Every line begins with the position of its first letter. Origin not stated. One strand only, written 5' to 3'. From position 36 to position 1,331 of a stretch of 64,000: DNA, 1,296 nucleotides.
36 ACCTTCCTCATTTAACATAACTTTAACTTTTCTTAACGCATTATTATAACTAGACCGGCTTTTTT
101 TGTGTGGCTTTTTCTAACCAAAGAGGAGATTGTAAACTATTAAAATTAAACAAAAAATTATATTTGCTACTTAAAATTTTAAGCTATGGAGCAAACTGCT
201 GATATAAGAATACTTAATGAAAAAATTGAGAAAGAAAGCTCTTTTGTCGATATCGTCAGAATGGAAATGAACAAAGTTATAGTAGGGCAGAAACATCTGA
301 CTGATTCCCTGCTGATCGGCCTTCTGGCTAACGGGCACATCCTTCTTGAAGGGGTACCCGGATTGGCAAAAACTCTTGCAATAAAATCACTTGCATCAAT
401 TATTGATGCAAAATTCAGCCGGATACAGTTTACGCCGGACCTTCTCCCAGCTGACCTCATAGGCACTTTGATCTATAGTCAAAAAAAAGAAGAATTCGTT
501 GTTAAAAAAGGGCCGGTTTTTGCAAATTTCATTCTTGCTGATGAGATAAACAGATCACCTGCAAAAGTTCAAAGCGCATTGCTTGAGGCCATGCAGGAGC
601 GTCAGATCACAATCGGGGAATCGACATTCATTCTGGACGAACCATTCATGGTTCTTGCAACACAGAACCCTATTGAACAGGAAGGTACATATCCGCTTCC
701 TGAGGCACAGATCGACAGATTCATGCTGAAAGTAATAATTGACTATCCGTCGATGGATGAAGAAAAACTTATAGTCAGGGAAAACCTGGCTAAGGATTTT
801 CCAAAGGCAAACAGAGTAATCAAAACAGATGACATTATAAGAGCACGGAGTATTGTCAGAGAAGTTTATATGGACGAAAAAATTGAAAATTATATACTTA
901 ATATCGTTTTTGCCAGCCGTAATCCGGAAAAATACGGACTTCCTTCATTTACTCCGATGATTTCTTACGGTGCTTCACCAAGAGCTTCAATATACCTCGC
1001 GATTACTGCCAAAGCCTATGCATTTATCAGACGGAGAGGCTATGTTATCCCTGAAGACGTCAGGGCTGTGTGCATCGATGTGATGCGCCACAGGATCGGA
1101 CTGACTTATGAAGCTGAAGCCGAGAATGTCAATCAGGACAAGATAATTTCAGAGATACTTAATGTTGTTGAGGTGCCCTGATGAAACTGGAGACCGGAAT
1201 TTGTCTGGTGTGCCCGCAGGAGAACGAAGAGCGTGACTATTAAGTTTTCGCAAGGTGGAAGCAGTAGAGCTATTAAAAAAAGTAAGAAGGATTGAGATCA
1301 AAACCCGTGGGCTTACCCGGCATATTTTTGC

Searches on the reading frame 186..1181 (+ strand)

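Call 82: search_protein_families(library=pfam, proteins=[window:186-1181:+], max_evalue=0.000001)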
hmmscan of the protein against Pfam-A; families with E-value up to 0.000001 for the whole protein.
window:186-1181:+ (331 aa): 4 families
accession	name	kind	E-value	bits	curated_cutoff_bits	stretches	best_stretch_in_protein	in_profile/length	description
PF07726.17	AAA_3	-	9.8e-66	220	27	1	51-181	1-131/131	ATPase family associated with various cellular activities (AAA)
PF17863.7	AAA_lid_2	-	2.7e-20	72.3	22.7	1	257-324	7-74/74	AAA lid domain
PF07728.20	AAA_5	-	3.3e-14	53.5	22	1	51-179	1-139/139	AAA domain (dynein-related subfamily)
PF20030.5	bpMoxR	-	4.8e-14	52.4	27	1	24-193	6-174/205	MoxR domain in the MoxR-vWA-beta-propeller ternary systems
